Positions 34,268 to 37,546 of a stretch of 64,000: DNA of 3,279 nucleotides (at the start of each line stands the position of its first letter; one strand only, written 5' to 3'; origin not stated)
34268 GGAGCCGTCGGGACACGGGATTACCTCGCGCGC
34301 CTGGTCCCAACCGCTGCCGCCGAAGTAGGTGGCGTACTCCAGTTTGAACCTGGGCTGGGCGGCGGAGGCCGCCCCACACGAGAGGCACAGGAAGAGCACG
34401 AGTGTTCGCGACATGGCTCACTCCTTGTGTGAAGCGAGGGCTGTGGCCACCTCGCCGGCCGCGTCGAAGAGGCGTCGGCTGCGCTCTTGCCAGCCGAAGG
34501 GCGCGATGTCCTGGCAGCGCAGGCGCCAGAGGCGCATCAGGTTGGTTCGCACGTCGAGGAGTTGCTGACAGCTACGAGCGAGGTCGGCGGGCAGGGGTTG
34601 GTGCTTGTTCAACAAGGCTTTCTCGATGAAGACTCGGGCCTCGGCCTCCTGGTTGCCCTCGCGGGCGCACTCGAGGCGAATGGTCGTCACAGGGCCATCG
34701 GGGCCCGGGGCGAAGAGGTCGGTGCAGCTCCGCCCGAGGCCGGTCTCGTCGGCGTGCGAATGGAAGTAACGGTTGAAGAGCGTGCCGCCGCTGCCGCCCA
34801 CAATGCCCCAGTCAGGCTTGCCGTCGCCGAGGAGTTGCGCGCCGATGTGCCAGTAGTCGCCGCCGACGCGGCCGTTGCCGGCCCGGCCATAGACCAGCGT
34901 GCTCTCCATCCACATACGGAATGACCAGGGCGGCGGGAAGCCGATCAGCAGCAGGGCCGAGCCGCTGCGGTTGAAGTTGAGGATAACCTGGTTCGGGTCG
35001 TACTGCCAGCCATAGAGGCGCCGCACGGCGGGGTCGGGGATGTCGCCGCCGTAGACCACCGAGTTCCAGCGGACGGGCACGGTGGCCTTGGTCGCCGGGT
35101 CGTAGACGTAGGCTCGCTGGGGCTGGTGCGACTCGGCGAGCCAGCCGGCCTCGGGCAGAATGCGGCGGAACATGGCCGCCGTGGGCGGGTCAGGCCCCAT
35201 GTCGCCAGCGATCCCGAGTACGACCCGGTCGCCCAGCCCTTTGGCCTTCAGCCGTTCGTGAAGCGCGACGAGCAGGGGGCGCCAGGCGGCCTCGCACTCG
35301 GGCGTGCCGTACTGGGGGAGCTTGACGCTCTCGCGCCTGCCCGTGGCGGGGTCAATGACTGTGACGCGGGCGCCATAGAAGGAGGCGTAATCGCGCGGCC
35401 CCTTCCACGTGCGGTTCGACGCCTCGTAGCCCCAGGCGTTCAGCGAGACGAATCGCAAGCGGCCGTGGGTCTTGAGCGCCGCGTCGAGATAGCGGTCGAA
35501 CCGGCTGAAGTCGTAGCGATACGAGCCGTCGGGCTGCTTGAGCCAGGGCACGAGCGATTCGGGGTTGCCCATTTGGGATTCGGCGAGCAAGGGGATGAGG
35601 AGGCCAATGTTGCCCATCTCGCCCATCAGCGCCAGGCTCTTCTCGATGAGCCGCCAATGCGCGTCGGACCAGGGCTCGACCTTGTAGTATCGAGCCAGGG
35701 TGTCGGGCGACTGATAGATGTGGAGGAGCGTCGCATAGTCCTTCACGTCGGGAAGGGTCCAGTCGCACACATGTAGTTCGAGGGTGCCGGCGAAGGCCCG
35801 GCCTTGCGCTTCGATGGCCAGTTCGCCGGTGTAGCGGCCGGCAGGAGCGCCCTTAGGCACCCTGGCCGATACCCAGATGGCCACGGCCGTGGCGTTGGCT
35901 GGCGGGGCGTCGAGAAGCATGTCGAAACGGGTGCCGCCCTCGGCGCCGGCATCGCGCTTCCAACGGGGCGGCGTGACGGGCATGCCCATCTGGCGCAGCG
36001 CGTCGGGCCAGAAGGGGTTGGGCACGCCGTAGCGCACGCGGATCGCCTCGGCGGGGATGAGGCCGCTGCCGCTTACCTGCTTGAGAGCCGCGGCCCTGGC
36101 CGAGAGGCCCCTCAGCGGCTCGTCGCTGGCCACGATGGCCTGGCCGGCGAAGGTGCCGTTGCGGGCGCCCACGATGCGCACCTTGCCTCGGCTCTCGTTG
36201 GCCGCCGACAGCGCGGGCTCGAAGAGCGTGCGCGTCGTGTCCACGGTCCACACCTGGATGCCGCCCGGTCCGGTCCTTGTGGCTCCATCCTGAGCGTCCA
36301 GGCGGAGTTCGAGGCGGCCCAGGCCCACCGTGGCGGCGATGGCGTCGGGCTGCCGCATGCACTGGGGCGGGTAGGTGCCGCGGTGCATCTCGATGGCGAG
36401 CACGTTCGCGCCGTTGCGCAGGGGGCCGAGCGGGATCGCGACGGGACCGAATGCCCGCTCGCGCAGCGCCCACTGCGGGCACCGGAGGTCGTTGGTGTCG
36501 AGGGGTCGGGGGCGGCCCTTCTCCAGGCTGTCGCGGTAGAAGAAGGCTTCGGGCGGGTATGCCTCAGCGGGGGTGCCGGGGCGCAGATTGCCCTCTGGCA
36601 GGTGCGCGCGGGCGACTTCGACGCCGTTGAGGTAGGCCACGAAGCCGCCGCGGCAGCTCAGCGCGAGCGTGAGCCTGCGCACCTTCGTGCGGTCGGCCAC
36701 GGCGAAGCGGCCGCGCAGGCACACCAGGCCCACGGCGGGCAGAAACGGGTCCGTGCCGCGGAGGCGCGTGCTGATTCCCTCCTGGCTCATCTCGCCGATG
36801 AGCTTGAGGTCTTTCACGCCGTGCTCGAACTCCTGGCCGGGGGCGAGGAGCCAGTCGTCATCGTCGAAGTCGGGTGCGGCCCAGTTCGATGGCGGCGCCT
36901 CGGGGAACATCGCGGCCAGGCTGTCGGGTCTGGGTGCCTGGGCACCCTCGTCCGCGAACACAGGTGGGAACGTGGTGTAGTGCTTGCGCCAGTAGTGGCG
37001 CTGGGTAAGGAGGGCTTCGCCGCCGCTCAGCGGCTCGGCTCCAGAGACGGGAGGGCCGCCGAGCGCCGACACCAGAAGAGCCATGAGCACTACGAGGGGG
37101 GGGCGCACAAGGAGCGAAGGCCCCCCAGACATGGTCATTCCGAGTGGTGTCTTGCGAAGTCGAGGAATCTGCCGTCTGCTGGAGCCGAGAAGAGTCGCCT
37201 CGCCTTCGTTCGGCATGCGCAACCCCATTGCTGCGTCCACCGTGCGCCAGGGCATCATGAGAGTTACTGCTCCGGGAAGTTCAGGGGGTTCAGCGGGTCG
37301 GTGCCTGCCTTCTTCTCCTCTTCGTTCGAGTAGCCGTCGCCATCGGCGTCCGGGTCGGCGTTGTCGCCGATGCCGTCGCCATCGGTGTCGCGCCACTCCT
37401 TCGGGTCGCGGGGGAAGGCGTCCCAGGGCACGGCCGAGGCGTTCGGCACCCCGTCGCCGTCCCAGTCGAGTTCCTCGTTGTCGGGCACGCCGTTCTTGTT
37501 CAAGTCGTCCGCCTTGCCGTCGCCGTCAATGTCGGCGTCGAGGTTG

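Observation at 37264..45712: ECF sigma / anti-sigma operon driving a split NosR-like redox module (exported FMN-binding protein plus fused NapH-NapG polyferredoxin) and a secreted Ca-binding GH-A-like enzyme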

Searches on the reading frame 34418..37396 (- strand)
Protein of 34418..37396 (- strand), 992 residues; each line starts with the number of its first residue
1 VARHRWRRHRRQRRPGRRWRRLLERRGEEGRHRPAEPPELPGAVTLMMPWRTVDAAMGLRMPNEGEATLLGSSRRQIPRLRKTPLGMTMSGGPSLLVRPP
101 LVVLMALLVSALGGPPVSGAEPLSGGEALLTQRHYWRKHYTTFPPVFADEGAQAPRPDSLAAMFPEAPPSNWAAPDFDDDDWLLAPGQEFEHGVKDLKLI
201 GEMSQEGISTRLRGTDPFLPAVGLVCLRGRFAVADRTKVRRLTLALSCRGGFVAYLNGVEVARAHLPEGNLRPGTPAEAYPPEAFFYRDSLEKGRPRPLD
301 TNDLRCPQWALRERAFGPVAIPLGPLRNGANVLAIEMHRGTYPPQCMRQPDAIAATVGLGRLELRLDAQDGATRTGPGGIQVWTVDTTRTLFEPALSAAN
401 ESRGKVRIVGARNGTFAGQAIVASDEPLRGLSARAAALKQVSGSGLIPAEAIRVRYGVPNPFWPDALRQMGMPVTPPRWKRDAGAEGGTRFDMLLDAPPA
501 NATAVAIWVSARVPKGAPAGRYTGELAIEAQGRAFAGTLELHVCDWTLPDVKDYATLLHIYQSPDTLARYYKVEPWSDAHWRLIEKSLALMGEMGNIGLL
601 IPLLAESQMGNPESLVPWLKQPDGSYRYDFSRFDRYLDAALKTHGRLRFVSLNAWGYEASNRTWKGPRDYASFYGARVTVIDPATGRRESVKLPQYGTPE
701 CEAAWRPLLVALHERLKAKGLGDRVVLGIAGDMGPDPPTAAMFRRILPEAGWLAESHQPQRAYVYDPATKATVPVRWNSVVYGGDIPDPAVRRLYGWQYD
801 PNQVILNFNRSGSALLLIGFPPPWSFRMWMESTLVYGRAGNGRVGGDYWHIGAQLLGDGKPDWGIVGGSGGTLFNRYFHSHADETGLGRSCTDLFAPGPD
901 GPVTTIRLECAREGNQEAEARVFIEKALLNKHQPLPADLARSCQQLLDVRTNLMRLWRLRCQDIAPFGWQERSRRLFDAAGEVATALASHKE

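Call 9: search_protein_families(library=pfam, proteins=[window:34418-37396:-], max_evalue=0.01)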
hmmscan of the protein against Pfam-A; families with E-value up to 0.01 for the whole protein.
window:34418-37396:- (992 aa): 2 families
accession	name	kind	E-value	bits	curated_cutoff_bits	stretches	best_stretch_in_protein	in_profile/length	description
PF13320.12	GH123_cat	-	3.2e-22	79.7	23.1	1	562-730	2-160/324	Glycoside hydrolase 123, catalytic domain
PF22680.2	Glyco_hydro_123_N_2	-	4.1e-05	23.9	27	1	412-529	29-141/142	Glycoside hydrolase 123 N-terminal domain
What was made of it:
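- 34418..37138 (-): GH123-like exported protein, next gene in the same row. GH123_cat 3e-22 (call 9).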

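Call 10: search_protein_families(library=ncbifam, proteins=[window:34418-37396:-], max_evalue=0.01)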
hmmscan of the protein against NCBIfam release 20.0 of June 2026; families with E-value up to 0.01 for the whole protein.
window:34418-37396:- (992 aa): 0 families
